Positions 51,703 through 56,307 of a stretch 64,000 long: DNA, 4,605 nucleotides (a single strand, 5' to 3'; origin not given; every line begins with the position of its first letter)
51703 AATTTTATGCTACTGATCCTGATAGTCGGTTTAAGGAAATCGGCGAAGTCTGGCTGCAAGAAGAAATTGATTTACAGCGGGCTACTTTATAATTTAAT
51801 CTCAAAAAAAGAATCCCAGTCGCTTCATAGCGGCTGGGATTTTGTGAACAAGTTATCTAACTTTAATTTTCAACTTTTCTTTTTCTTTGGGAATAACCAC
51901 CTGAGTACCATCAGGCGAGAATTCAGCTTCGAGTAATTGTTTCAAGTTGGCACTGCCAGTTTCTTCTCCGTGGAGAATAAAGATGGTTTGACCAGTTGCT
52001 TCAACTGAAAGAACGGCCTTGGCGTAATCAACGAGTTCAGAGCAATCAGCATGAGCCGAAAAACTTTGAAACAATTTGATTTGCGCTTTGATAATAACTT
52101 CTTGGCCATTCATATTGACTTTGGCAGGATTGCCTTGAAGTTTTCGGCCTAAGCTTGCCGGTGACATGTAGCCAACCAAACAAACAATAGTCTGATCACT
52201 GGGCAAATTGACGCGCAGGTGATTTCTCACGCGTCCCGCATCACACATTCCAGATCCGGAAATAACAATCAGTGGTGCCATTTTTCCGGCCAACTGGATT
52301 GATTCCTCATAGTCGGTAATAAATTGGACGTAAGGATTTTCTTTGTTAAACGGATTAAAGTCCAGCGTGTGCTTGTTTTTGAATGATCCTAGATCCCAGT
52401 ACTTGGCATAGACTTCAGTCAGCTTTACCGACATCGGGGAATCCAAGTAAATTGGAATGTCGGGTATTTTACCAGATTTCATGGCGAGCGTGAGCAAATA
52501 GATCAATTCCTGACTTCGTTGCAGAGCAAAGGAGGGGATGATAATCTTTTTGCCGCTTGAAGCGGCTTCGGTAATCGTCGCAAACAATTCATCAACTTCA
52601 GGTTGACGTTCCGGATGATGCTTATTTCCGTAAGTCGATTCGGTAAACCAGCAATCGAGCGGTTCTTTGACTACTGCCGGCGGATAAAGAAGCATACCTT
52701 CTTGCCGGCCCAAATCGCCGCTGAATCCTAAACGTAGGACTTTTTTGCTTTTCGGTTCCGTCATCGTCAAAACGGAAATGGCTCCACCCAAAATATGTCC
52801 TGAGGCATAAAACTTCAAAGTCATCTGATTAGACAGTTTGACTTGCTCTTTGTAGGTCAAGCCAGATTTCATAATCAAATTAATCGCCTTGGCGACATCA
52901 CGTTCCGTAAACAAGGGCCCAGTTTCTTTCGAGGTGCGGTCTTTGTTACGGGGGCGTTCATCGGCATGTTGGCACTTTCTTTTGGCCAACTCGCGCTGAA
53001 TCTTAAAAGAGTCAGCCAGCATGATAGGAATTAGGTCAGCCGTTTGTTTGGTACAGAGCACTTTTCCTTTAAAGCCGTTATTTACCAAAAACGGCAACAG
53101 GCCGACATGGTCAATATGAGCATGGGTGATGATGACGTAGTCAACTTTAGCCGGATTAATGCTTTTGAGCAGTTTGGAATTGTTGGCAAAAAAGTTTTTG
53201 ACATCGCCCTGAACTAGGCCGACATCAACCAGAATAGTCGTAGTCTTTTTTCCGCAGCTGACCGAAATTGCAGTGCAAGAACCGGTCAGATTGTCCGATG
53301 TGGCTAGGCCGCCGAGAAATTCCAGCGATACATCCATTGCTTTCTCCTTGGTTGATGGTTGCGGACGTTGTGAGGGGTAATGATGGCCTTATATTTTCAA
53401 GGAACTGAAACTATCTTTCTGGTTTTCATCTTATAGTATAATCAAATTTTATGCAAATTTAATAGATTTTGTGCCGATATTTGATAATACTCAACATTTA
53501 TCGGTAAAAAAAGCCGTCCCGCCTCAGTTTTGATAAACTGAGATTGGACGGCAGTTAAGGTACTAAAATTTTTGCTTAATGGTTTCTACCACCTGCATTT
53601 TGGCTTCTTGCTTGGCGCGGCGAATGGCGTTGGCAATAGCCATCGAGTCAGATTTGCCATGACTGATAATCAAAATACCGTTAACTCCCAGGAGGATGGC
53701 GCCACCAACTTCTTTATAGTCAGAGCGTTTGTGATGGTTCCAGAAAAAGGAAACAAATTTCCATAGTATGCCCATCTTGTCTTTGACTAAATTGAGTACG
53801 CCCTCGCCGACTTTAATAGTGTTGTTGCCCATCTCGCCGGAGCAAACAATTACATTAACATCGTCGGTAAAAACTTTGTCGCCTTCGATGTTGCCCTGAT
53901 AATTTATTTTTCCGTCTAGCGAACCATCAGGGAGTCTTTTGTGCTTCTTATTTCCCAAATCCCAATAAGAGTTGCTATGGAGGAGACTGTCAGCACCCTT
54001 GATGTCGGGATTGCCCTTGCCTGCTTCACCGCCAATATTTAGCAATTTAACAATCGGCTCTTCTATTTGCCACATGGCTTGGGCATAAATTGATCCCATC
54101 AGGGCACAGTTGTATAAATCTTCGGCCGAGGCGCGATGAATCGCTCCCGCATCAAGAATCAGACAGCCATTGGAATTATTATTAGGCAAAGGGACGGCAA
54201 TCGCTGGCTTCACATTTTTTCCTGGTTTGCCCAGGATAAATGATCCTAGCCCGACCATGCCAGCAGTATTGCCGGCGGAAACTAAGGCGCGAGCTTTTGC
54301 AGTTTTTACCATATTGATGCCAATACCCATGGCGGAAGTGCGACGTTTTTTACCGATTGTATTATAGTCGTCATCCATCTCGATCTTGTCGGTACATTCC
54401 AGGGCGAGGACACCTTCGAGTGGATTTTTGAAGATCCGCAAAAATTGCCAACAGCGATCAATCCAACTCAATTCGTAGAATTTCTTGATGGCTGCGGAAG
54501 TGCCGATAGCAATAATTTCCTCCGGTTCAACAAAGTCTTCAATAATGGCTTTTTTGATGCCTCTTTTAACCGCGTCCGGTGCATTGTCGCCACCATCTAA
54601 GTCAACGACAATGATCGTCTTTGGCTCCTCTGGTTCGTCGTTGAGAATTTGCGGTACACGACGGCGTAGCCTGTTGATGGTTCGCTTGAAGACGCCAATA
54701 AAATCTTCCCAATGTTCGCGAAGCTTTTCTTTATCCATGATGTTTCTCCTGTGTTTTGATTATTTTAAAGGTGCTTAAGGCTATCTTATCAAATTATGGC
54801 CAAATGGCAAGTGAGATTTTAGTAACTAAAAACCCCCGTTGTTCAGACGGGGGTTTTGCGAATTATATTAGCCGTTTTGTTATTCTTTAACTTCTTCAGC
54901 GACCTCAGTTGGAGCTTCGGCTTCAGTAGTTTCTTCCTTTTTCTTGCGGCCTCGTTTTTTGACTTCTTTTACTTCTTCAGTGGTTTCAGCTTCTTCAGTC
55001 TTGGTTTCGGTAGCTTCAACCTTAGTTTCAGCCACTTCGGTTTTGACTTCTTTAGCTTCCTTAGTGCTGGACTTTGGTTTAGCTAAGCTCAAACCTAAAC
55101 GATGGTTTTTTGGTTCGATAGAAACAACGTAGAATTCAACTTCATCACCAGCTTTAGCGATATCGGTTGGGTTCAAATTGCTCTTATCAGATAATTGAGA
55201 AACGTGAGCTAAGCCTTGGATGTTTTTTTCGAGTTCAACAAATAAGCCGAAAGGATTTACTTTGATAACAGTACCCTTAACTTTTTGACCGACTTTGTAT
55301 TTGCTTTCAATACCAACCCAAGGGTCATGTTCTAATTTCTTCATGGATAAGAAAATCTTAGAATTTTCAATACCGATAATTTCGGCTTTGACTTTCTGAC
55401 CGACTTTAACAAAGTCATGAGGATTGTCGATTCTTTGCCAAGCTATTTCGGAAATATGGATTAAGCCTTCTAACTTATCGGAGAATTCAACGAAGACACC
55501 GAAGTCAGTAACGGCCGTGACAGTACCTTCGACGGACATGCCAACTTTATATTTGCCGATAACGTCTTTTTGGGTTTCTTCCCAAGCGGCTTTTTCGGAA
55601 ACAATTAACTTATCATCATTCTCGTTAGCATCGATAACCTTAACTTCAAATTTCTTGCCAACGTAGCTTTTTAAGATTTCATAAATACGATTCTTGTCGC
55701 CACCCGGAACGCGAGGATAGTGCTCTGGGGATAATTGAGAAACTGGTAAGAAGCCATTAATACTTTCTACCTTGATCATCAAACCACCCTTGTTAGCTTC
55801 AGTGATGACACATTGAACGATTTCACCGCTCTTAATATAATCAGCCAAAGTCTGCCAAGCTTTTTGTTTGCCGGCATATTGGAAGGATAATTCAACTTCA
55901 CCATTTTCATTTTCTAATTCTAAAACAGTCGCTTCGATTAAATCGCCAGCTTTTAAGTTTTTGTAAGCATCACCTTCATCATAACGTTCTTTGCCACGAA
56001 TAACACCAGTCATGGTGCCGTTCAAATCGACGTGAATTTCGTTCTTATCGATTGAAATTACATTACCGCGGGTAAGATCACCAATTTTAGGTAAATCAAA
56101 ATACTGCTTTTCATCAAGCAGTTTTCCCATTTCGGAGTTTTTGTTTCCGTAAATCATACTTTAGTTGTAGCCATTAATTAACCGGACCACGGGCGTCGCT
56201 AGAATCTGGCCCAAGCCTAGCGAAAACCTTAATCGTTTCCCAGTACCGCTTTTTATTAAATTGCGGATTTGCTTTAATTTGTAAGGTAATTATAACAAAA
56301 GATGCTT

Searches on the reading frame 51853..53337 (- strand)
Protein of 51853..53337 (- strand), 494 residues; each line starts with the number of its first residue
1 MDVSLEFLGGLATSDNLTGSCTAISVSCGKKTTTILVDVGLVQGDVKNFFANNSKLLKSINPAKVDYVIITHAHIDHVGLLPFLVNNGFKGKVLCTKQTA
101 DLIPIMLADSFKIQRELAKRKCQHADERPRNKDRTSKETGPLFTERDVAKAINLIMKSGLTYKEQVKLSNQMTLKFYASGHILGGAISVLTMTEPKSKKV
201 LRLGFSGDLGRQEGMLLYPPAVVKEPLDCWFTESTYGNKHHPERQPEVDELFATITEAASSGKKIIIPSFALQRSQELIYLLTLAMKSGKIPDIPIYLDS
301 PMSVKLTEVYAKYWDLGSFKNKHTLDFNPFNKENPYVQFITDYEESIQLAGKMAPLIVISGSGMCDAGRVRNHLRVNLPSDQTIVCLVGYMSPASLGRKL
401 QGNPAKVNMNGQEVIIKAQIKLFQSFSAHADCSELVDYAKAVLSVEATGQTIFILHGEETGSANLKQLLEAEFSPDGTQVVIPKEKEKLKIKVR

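Call 10: search_protein_families(library=pfam, proteins=[window:51853-53337:-], max_evalue=0.001)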
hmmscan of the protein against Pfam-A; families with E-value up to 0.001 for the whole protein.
window:51853-53337:- (494 aa): 5 families
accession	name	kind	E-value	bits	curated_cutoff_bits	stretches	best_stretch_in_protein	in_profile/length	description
PF10996.14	Beta-Casp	-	6.4e-28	98.1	27.7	1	276-400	2-120/120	Beta-Casp domain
PF00753.33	Lactamase_B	-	4.6e-11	43.5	22.7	1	30-104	13-83/196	Metallo-beta-lactamase superfamily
PF16661.11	Lactamase_B_6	-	5.7e-09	36.1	27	1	33-191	7-150/193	Metallo-beta-lactamase superfamily domain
PF07521.17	RMMBL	-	3e-08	34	21.6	1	414-473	2-56/63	Zn-dependent metallo-hydrolase RNA specificity domain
PF12706.13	Lactamase_B_2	-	3.4e-06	27.2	27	1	34-103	2-70/200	Beta-lactamase superfamily domain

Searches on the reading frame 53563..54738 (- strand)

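Call 10: search_protein_families(library=pfam, proteins=[window:53563-54738:-], max_evalue=0.001)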
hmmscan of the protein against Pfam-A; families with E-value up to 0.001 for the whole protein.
window:53563-54738:- (391 aa): 1 family
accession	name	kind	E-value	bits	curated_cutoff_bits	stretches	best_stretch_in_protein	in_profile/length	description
PF02504.20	FA_synthesis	-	4.5e-52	177.6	29.1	1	43-384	3-322/324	Fatty acid synthesis protein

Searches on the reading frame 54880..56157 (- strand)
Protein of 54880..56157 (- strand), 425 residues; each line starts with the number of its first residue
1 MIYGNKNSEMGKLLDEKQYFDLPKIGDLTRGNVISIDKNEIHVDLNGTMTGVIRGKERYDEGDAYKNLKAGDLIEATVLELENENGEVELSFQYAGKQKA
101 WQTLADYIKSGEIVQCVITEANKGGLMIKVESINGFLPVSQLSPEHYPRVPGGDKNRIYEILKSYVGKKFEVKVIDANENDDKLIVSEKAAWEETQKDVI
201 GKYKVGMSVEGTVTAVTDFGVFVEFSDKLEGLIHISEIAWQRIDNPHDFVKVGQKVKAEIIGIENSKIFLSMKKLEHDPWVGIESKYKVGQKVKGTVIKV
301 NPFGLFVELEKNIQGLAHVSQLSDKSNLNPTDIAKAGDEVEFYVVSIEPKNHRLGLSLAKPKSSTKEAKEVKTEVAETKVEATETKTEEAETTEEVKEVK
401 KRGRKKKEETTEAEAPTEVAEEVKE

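Call 10: search_protein_families(library=pfam, proteins=[window:54880-56157:-], max_evalue=0.001)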
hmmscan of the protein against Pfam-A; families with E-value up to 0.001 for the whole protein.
window:54880-56157:- (425 aa): 6 families
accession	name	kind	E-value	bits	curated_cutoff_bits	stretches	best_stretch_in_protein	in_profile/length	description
PF00575.29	S1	-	2e-49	166.3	22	4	202-273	1-74/74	S1 RNA binding domain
PF23459.1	S1_RRP5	-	1.6e-21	77.1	27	2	288-358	2-72/72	RRP5 S1 domain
PF21710.3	Spt6_S1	-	3.7e-07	30.8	27.5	0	205-273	16-85/91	Spt6, S1/OB domain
PF17092.11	PCB_OB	-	9.2e-05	23.6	27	0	191-253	17-90/111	Penicillin-binding protein OB-like domain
PF13509.12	S1_2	-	9.7e-05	22.9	21.8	0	206-239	2-35/61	S1 domain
PF24685.1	OB_RRP5_4th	-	0.00035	21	31.5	0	220-264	25-72/92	RRP5 OB-fold domain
